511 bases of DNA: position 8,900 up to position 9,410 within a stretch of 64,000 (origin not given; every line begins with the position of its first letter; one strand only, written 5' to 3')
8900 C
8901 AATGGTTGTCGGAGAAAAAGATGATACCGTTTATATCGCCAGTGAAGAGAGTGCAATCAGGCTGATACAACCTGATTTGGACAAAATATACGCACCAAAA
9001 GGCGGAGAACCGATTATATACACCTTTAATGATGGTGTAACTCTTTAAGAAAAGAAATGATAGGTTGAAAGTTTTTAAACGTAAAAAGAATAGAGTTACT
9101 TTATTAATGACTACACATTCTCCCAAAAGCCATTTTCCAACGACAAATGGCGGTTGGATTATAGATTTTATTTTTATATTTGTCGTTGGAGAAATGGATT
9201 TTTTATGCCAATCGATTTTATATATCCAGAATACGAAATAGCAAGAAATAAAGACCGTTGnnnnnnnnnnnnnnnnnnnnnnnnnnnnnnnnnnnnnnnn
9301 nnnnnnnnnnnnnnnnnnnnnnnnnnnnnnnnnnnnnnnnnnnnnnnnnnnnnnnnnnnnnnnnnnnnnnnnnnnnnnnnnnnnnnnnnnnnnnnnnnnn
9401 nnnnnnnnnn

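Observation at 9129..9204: Three-copy conserved leader element: covarying hairpin with an invariant CCAACG loop complementary to a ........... box next to the ribosome-binding site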

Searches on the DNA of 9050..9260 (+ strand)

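Call 9: search_rna_families(source=window, start=9050, end=9260, threshold=evalue, max_evalue=10, show_alignments=4)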
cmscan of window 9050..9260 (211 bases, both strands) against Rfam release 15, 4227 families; matches with E-value up to 10: 17.
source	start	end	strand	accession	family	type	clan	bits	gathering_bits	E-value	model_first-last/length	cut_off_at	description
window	9124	9203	+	RF04056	mir-982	Gene; miRNA;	-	24.2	70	0.023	1-89/89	no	mir-982 microRNA precursor family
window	9133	9192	+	RF04197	mir-9457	Gene; miRNA;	-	20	90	0.12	1-68/68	no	mir-9457 microRNA precursor family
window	9125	9209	+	RF00739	MIR476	Gene; miRNA;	-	19.6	80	0.3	1-92/92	no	MIR476 microRNA precursor family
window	9124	9204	-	RF00780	MIR477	Gene; miRNA;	-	19.4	65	0.07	1-99/99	no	MIR477 microRNA precursor family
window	9121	9208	-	RF03640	mir-3747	Gene; miRNA;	-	17.5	63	0.43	1-67/67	no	mir-3747 microRNA precursor family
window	9123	9203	+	RF00780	MIR477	Gene; miRNA;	-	17.3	65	0.29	1-99/99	no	MIR477 microRNA precursor family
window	9125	9202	-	RF04056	mir-982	Gene; miRNA;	-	17.3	70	1.4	1-89/89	no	mir-982 microRNA precursor family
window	9134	9193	-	RF04197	mir-9457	Gene; miRNA;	-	17.2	90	0.64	1-68/68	no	mir-9457 microRNA precursor family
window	9125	9204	+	RF04112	MIR5512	Gene; miRNA;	-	16.4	139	1.5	1-132/132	no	MIR5512 microRNA precursor family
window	9120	9206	+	RF00688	MIR394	Gene; miRNA;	-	16.1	60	0.94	1-109/109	no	MIR394 microRNA precursor family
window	9130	9197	+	RF03616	MIR1888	Gene; miRNA;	-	16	72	1.7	1-101/101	no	MIR1888 microRNA precursor family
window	9130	9197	-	RF04118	MIR9481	Gene; miRNA;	-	15.8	130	0.82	36-96/135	no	MIR9481 microRNA precursor family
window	9137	9187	-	RF03280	mir-7583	Gene; miRNA;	-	15.4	48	2.1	1-58/58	no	mir-7583 microRNA precursor family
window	9123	9206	-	RF04204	mir-3473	Gene; miRNA;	-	15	71.8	1.5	1-78/78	no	mir-3473 microRNA precursor family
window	9124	9204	-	RF04157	MIR9486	Gene; miRNA;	-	14.9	100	1.8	1-119/119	no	MIR9486 microRNA precursor family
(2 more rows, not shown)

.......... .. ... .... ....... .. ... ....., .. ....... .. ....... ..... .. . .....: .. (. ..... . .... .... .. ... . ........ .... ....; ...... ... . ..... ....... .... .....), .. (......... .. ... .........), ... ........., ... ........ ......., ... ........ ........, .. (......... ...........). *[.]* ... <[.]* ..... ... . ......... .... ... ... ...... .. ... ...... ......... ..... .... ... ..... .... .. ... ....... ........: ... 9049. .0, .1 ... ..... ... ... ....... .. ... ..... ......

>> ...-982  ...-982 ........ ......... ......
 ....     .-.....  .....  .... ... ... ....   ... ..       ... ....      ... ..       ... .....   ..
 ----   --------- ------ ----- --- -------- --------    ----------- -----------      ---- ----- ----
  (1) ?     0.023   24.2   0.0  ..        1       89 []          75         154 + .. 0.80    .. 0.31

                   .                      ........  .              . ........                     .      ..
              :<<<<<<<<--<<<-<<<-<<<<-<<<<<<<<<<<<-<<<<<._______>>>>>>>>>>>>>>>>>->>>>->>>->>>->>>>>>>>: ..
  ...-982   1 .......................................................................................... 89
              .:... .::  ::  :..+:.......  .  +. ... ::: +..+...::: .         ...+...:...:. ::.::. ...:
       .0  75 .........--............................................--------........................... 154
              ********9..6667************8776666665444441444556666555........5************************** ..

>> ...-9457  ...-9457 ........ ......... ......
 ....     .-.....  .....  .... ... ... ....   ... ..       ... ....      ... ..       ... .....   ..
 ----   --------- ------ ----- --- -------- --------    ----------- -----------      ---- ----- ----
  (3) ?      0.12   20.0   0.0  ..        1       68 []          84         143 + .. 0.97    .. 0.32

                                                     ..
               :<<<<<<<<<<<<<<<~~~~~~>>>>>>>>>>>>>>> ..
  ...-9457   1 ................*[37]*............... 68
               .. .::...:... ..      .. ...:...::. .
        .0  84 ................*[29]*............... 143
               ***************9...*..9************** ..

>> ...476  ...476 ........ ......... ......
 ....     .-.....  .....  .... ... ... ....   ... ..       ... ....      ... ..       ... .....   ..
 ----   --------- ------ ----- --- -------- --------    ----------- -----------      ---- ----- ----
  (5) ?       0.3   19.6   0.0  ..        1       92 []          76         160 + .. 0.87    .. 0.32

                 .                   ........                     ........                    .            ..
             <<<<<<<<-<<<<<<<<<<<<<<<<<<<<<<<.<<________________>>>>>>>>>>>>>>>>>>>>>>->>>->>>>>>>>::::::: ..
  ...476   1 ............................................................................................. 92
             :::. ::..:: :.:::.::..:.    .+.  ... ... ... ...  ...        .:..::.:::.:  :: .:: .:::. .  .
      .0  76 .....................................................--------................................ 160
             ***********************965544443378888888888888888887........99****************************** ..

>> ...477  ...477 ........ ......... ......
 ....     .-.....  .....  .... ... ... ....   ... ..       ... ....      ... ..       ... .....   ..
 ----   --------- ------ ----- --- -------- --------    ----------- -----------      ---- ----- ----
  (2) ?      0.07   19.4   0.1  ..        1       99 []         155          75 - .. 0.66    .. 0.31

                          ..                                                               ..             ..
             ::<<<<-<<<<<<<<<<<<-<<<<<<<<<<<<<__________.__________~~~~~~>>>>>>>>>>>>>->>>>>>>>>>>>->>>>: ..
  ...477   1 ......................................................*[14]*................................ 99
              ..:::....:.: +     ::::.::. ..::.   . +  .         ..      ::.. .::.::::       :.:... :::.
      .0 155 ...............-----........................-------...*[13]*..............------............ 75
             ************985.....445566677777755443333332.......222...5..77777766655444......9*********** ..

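Call 24: build_rna_model(alignment_id=A1, structure=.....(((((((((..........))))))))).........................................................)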
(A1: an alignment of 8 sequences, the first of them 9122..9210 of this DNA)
Model R1 built from alignment A1 (8 sequences, 90 columns); structure: as given.
model positions 86; base pairs 9; branch points 0; effective number of sequences 3.22; information 0.662 bits per position. Calibrated on 0.2 Mb of random sequence (short: E-values are rough).
structure used (alignment columns):
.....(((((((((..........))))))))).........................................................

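Call 25: search_with_rna_model(model_id=R1, source=window, filters=off, max_evalue=10, show_alignments=8)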
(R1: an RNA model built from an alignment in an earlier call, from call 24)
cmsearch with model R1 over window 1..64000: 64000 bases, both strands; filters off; matches with E-value up to 10: 31.
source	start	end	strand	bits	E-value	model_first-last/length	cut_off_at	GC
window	9123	9210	+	78.3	4.1e-16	1-86/86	no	0.33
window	41642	41723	+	76.1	1.4e-15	1-86/86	no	0.35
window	58012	58093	-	70.7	2.5e-14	1-86/86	no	0.3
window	9117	9202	-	31.8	2.9e-05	1-86/86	no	0.33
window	58025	58098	+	27.6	0.00027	1-86/86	no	0.3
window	41636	41716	-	27.5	0.00029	1-86/86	no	0.36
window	49529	49606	+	14.9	0.24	1-86/86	no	0.28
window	49520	49614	-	12.4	0.91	1-86/86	no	0.31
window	40374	40455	+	11.5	1.5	1-86/86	no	0.27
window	53242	53268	+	11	2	1-86/86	no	0.19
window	50753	50854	-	10.9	2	1-86/86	no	0.31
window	2223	2295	-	10.5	2.6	1-86/86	no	0.4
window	43033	43144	+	10.4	2.7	1-86/86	no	0.28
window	47261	47350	-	10.4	2.8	1-86/86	no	0.32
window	9016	9084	+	10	3.2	1-86/86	no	0.26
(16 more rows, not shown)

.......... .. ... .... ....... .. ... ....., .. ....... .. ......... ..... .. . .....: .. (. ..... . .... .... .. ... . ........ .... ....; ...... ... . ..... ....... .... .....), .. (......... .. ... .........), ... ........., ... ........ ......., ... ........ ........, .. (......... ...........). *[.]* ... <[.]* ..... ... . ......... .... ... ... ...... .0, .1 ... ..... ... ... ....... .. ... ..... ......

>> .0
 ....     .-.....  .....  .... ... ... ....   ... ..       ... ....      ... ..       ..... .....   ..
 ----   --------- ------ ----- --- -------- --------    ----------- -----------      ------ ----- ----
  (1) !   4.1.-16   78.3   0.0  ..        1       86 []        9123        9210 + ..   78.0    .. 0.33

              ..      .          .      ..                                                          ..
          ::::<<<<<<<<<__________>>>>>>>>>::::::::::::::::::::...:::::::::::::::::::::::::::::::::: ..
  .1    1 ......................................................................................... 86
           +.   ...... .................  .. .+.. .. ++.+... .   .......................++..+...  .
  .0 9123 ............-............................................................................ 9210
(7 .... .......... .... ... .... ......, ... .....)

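Call 33: search_with_rna_model(model_id=R1, sources=[L002, L003, L009, L015, L020, L025, L028, L032, L035, L036, L038], max_evalue=1, show_alignments=10)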
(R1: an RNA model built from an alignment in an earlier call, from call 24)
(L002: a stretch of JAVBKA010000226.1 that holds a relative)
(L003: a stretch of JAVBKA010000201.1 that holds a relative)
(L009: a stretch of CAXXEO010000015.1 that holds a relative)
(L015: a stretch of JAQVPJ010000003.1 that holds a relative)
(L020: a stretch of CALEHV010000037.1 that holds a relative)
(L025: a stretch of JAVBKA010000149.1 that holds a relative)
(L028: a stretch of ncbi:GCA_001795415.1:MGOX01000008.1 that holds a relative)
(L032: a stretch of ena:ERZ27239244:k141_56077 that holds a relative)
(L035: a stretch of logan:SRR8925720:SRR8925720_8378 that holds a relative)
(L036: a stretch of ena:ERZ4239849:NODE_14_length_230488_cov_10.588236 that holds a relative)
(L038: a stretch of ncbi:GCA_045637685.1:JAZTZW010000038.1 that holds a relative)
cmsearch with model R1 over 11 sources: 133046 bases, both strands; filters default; matches with E-value up to 1: 22.
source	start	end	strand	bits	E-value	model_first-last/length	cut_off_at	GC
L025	13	98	-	88.5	3.7e-18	1-86/86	no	0.38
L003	4458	4542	-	87.7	5.6e-18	1-86/86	no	0.35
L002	453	537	+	84.5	3.2e-17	1-86/86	no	0.38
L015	5840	5925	+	81.2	1.9e-16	1-86/86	no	0.31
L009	7278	7362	-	79.7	4e-16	1-86/86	no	0.34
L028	9925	10006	+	76.1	2.9e-15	1-86/86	no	0.35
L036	14754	14836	+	47.6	1.2e-08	1-86/86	no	0.45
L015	5834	5919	-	37.9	2.2e-06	1-86/86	no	0.3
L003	4464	4548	+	32.1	5e-05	1-86/86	no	0.35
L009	7283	7365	+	32.1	5.1e-05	1-86/86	no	0.35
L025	1421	1500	+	31.4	7.2e-05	1-86/86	no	0.41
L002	447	531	-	29.1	0.00025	1-86/86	no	0.38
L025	19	104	+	28.3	0.00037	1-86/86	no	0.4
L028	9919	9999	-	27.4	0.0006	1-86/86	no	0.36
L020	4392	4480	-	21.2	0.018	1-86/86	no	0.38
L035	9928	10005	+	18.5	0.072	1-86/86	no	0.44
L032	4773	4838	+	17.3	0.14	1-86/86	no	0.33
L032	11422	11526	+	15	0.47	1-86/86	no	0.45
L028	17812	17889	+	14.9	0.5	1-86/86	no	0.28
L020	959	1035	-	14.2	0.74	1-86/86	no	0.31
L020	4398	4486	+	14.1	0.76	1-86/86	no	0.4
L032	9928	10005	+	13.9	0.85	1-86/86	no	0.49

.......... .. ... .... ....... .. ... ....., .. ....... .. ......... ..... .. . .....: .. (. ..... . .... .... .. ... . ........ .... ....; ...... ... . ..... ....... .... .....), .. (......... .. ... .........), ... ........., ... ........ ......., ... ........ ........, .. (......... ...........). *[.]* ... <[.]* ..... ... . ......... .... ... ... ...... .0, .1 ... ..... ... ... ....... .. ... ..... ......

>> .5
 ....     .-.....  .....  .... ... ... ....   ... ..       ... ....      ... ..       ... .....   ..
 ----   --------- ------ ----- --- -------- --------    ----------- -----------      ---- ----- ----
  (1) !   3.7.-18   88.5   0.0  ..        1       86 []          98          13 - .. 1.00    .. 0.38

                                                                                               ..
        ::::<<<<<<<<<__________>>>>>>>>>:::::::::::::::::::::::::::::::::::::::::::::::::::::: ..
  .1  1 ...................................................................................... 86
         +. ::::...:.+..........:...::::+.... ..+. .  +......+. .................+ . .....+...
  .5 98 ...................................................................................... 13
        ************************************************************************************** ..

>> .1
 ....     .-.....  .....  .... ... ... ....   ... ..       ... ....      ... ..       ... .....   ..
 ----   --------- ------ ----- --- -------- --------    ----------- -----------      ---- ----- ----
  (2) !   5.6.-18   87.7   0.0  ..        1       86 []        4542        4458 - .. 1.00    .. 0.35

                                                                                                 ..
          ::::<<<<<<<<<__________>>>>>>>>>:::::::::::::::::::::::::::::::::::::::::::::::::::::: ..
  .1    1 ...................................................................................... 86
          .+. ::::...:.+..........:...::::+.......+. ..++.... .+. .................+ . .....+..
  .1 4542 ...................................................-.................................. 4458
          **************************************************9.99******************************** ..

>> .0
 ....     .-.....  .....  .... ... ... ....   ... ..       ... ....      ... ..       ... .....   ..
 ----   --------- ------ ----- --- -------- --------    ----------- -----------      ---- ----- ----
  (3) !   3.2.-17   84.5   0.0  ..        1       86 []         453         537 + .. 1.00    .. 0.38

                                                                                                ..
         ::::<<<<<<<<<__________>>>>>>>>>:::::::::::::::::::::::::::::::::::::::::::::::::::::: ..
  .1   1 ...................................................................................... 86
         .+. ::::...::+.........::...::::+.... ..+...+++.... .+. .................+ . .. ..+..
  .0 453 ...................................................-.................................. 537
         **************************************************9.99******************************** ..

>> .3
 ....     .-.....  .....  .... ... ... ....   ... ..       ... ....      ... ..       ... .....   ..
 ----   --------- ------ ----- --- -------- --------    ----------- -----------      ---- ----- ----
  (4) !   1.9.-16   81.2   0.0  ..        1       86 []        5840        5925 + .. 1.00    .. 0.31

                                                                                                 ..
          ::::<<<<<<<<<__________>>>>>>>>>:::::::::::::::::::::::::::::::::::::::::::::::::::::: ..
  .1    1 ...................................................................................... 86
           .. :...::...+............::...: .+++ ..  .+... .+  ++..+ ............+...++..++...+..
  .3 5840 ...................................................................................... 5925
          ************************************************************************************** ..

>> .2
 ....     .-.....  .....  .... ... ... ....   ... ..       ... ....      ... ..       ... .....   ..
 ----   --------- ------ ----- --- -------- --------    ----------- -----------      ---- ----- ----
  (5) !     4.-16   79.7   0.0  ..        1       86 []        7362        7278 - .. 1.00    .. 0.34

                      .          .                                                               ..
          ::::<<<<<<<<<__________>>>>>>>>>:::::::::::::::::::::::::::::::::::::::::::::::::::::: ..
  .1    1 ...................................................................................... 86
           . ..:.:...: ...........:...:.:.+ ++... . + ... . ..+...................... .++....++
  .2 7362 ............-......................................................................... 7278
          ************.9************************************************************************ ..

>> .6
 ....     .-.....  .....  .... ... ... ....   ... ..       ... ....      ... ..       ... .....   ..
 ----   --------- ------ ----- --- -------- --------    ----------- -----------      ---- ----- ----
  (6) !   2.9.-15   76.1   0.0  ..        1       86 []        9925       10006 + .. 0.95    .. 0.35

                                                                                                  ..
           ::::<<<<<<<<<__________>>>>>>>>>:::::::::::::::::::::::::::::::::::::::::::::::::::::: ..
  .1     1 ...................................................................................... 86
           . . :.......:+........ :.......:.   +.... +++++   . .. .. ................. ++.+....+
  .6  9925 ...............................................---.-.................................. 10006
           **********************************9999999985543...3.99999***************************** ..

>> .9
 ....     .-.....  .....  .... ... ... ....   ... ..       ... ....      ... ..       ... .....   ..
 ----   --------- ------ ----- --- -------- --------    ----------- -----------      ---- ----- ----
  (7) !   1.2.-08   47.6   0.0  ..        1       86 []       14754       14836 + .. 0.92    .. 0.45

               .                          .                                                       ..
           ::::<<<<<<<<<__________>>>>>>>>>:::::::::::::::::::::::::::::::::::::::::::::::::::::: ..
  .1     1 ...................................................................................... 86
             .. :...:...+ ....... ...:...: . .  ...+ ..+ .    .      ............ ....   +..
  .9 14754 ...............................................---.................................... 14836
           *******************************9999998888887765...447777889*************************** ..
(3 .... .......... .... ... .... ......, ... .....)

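Call 70: build_rna_model(alignment_id=A4, structure=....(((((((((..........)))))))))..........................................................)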
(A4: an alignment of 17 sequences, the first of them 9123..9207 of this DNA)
Model R2 built from alignment A4 (17 sequences, 90 columns); structure: as given.
model positions 79; base pairs 9; branch points 0; effective number of sequences 17; information 0.685 bits per position. Calibrated on 0.2 Mb of random sequence (short: E-values are rough).
structure used (alignment columns):
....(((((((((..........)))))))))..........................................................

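Call 71: search_with_rna_model(model_id=R2, sources=[window, L002, L003, L009, L015, L025, L032, L035, L036, L038, L039, L041, L042, L043, L044, L045, L046, L047, L048, L049], max_evalue=0.05, make_alignment=true)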
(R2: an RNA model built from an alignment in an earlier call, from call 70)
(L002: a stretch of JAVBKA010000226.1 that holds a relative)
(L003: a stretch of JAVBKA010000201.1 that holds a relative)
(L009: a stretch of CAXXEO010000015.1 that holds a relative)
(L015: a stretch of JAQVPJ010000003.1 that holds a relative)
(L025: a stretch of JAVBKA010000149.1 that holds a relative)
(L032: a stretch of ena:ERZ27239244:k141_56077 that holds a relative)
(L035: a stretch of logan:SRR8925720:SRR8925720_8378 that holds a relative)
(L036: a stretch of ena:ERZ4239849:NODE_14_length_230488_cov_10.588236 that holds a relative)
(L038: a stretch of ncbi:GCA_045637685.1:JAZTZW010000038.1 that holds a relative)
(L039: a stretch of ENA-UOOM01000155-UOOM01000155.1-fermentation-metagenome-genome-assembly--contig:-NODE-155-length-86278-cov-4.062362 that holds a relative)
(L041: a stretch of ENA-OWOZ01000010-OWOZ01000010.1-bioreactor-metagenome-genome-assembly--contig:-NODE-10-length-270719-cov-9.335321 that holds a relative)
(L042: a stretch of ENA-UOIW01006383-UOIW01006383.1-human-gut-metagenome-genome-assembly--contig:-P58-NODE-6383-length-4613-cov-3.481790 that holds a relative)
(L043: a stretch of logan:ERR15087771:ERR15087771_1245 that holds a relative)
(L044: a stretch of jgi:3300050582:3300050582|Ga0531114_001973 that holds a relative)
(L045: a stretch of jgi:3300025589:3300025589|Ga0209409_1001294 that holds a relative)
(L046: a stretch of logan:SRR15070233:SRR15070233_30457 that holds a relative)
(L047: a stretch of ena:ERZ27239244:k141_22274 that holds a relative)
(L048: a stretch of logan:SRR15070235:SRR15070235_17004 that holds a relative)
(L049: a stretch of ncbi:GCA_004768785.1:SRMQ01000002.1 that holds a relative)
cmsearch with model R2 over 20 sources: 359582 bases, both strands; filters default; matches with E-value up to 0.05: 28.
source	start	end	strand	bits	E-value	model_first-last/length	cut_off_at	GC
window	58014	58092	-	71.7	4.5e-19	1-79/79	no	0.29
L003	4460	4541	-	68.4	4.5e-18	1-79/79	no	0.35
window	41643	41721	+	67.8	6.5e-18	1-79/79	no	0.35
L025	15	97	-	67.4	9.1e-18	1-79/79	no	0.37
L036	14755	14834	+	67.1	1.1e-17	1-79/79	no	0.44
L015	5841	5922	+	64.6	6.4e-17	1-79/79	no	0.32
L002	454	535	+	63.9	1e-16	1-79/79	no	0.37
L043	14820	14902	+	63.2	1.6e-16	1-79/79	no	0.39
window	9123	9207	+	59.9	1.6e-15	1-79/79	no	0.32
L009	7281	7362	-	57.5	8.3e-15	1-79/79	no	0.34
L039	14796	14877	+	57.5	8.7e-15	1-79/79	no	0.45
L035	9929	10003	+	50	1.5e-12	1-79/79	no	0.43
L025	1422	1498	+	49.5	2.2e-12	1-79/79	no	0.39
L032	9928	10003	+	47.3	1e-11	1-79/79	no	0.47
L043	9932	10003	+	44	9.9e-11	1-79/79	no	0.35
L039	9935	10003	+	38.2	5.7e-09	1-79/79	no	0.45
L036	9933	10003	+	37.1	1.2e-08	1-79/79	no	0.44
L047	13982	14059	+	36.4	1.9e-08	1-79/79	no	0.46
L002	449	530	-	31.2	7.2e-07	1-79/79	no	0.37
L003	4465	4546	+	28.6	4.4e-06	1-79/79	no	0.37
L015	5836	5918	-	28.3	5.5e-06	1-79/79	no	0.3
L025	20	101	+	25.9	2.8e-05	1-79/79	no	0.4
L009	7285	7363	+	24.6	7.1e-05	1-79/79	no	0.34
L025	1417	1493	-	20.9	0.00095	1-79/79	no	0.42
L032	4772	4836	+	18.3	0.0055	1-79/79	no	0.35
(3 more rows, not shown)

Alignment A6: 28 matches aligned to the model, 113 columns, each read 5' to 3' on its own strand. Consensus structure (alignment columns), stored with it:
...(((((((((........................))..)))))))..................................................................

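Call 72: search_with_rna_model(model_id=R2, sources=[window, L002, L003, L009, L015, L025, L032, L035, L036, L039, L043, L047], max_evalue=1e-7, make_alignment=true)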
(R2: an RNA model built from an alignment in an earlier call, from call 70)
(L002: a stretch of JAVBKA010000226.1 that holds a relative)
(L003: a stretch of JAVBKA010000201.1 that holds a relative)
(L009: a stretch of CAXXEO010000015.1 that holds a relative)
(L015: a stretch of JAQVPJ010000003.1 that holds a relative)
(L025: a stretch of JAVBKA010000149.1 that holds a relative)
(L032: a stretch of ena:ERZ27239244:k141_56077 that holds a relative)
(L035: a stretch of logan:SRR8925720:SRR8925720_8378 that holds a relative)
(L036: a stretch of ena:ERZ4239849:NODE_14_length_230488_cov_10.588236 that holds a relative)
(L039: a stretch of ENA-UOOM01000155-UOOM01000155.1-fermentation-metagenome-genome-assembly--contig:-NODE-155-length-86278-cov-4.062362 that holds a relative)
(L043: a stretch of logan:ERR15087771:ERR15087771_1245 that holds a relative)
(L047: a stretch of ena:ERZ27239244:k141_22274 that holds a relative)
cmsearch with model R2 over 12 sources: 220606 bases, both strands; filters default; matches with E-value up to 1e-7: 18.
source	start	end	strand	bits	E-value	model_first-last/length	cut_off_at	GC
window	58014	58092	-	71.7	2.8e-19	1-79/79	no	0.29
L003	4460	4541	-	68.4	2.8e-18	1-79/79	no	0.35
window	41643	41721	+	67.8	4e-18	1-79/79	no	0.35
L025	15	97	-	67.4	5.6e-18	1-79/79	no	0.37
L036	14755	14834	+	67.1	6.5e-18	1-79/79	no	0.44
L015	5841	5922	+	64.6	3.9e-17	1-79/79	no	0.32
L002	454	535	+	63.9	6.2e-17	1-79/79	no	0.37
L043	14820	14902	+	63.2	9.7e-17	1-79/79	no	0.39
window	9123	9207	+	59.9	1e-15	1-79/79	no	0.32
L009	7281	7362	-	57.5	5.1e-15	1-79/79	no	0.34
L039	14796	14877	+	57.5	5.3e-15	1-79/79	no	0.45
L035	9929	10003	+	50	9.4e-13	1-79/79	no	0.43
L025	1422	1498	+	49.5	1.4e-12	1-79/79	no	0.39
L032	9928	10003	+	47.3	6.2e-12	1-79/79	no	0.47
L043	9932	10003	+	44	6.1e-11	1-79/79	no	0.35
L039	9935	10003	+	38.2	3.5e-09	1-79/79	no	0.45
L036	9933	10003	+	37.1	7.6e-09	1-79/79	no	0.44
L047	13982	14059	+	36.4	1.2e-08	1-79/79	no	0.46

Alignment A7: 18 matches aligned to the model, 88 columns, each read 5' to 3' on its own strand. Consensus structure (alignment columns), stored with it:
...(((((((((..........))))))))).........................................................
